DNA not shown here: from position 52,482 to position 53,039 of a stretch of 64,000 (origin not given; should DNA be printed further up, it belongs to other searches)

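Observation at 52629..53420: Non-ribosomal secreted coiled-coil gene embedded in the S10 operon between rpsS and rplV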

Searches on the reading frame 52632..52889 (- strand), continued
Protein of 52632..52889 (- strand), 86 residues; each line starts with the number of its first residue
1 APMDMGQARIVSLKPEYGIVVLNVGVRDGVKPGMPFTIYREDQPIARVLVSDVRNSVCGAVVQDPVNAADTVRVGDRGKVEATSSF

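Call 44: predict_structure(alignment_id=A4)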
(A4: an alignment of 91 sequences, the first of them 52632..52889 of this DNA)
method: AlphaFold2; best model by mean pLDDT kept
length: 86 residues; sequences in the alignment: 91
mean_pLDDT: 87.3   pTM: 0.79
mean pLDDT of the five models: 87.3, 86.9, 85.3, 84.5, 84.2
residues with pLDDT >= 90: 62; 70-90: 8; 50-70: 11; < 50: 5
segments of 3 or more residues with pLDDT < 50: 84-86
pLDDT, mean of each block of 10 residues (from residue 1): 71 94 96 95 93 98 76 94 57
secondary structure, 60 per line:
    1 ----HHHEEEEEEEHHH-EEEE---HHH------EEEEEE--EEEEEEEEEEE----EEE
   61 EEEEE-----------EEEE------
elements in order: E8-14 E19-22 E35-40 E43-53 E58-65 E77-80

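Call 47: search_solved_structures(query=A4, max_evalue=10)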
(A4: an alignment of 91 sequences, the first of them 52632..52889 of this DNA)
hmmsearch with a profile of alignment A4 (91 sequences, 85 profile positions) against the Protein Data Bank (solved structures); distinct sequences matched with E-value up to 10: 10.
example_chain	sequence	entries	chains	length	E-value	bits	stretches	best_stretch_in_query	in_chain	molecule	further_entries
3jc8_Ta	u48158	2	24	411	0.0003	23.7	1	16-55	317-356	LysM domain protein | TsaP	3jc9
9j3d_D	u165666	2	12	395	0.00032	23.6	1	45-78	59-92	RND efflux system, MexC-like protein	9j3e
2v4d_A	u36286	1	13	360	0.22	14.5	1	48-78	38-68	MULTIDRUG RESISTANCE PROTEIN MEXA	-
1t5e_A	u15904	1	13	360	0.22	14.5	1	48-78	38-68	Multidrug resistance protein mexA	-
6iok_I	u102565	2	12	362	0.22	14.5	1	48-78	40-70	Multidrug resistance protein MexA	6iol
6ta5_D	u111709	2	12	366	0.23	14.4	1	48-78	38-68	MexA family multidrug efflux RND transporter periplasmic adaptor subunit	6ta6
1vf7_A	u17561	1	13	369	0.23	14.4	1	48-78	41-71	Multidrug resistance protein mexA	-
6zu5_LOO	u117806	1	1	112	0.25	14.3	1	37-79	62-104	eL42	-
2k32_A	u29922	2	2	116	1.3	12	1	54-80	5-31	A | AcrA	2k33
9dvb_C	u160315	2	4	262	1.4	11.9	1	20-37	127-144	Cell shape-determining protein MreC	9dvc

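Call 74: list_cluster_members(proteins=[P0122, P0126, P0132, P0134, P0136, P0142, P0149, P0150, P0153, P0159])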
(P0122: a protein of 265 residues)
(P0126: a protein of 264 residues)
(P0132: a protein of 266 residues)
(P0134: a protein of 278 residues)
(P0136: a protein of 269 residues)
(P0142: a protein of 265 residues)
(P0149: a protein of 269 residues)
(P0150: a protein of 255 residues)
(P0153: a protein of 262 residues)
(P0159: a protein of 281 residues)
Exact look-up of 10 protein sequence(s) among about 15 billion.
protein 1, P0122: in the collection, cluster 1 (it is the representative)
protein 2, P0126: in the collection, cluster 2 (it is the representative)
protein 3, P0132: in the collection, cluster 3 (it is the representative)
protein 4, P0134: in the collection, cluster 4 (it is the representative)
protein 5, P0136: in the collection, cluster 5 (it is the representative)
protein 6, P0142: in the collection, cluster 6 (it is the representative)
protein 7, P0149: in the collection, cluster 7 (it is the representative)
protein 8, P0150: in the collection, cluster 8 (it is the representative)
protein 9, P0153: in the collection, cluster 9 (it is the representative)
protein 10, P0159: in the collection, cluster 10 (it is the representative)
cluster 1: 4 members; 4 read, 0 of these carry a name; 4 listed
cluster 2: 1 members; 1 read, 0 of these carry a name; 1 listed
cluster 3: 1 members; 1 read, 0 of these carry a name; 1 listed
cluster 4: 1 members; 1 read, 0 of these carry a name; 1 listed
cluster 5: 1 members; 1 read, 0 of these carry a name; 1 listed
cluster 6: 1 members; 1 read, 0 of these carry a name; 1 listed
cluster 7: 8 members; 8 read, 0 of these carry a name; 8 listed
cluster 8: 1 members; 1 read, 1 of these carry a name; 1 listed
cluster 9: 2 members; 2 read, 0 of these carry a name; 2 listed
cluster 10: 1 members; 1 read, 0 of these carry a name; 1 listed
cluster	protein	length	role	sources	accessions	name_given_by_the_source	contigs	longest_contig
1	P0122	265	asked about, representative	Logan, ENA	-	-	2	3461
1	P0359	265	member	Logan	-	-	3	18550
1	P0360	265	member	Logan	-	-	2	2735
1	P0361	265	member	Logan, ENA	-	-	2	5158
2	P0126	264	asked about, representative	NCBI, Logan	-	-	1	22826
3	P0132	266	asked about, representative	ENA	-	-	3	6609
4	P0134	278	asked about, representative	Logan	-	-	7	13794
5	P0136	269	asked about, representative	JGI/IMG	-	-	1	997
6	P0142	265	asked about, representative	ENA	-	-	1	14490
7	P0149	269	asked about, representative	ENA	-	-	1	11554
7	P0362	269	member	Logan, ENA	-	-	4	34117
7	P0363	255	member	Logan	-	-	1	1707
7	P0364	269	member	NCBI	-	-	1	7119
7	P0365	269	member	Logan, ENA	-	-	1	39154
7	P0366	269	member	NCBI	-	-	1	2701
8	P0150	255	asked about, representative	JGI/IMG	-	hypothetical protein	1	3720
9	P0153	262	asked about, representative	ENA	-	-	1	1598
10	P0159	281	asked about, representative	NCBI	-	-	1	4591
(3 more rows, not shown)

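Call 84: fold_search(model_id=the predicted structure, library=pdb)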
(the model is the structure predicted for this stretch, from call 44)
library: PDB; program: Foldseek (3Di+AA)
matches with E <= 10: 1268; with E <= 0.001: 2
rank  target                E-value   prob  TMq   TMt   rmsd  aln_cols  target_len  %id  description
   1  8z5n_0                2.2e-04  1.00  0.69  0.18   6.1        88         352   18  Cryo-EM structure of the LPHT ring (released 2025-10-22)
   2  3w1e                  4.5e-04  1.00  0.69  0.17   5.4        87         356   18  Structure of FlgT, a flagellar basal body component protein (released 2013-04-03)
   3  6tmh_E                2.2e-03  1.00  0.65  0.12   3.3        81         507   18  Cryo-EM structure of Toxoplasma gondii mitochondrial ATP synthase dimer, OSCP/F1/c-ring model (released 2020-12-16)
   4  9o1c_C                2.6e-03  1.00  0.64  0.13   3.2        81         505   18  Pseudomonas aeruginosa ATPase State2 (released 2025-12-10)
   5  5dn6_C                3.1e-03  1.00  0.62  0.12   2.7        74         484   20  ATP synthase from Paracoccus denitrificans (released 2015-10-28)
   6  6q45_J                3.4e-03  1.00  0.63  0.13   2.9        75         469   15  F1-ATPase from Fusobacterium nucleatum (released 2019-07-10)
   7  6q45_B                3.6e-03  1.00  0.64  0.13   2.7        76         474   16  F1-ATPase from Fusobacterium nucleatum (released 2019-07-10)
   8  9o19_B                4.1e-03  1.00  0.65  0.12   3.1        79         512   18  Pseudomonas aeruginosa ATPase State1 (released 2025-12-10)
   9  9nvl_C                4.1e-03  1.00  0.64  0.13   3.0        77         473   13  ATPase Hybrid F1 with the ancestral core domains Binding Dwell (released 2025-11-05)
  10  9o19_A                4.1e-03  1.00  0.66  0.13   3.4        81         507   18  Pseudomonas aeruginosa ATPase State1 (released 2025-12-10)
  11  6tmh_A                4.1e-03  1.00  0.66  0.12   3.0        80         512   19  Cryo-EM structure of Toxoplasma gondii mitochondrial ATP synthase dimer, OSCP/F1/c-ring model (released 2020-12-16)
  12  6yny_C1               4.1e-03  1.00  0.65  0.12   2.9        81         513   20  Cryo-EM structure of Tetrahymena thermophila mitochondrial ATP synthase - F1Fo composite dimer model (released 2020-09-30)
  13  4tt3_B                4.3e-03  1.00  0.65  0.13   3.0        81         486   18  The Pathway of Binding of the Intrinsically Disordered Mitochondrial Inhibitor Protein to F1-ATPase (released 2014-08-06)
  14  9bxu_A                4.3e-03  1.00  0.63  0.12   3.6        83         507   16  Cryo-EM structure of ATP synthase DP state (released 2025-08-06)
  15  9o1a_A                4.8e-03  1.00  0.66  0.13   3.2        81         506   18  Pseudomonas aeruginosa ATPase State1 F1Fo focused (released 2025-12-10)
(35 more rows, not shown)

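Call 88: find_encoding_contigs(protein=P0216, flank=6000, max_places=2)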
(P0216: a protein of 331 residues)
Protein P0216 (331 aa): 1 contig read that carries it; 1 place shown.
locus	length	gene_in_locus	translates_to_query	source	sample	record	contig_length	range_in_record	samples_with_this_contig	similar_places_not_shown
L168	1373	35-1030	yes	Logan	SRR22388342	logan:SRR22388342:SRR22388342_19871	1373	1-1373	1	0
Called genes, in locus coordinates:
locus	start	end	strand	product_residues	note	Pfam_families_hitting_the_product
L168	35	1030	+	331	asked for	-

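Call 89: find_encoding_contigs(protein=P0144, flank=6000, max_places=2)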
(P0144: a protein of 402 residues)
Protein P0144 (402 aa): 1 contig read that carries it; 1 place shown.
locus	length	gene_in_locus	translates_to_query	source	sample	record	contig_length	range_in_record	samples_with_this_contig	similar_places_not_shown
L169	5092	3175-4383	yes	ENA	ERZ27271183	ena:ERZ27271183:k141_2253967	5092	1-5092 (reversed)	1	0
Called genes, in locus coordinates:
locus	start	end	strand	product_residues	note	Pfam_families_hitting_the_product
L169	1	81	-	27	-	?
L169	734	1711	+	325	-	-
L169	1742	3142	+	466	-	PF00370:FGGY_N, PF02782:FGGY_C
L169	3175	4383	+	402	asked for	PF04085:MreC (faint), PF16538:FlgT_C (faint)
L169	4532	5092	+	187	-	?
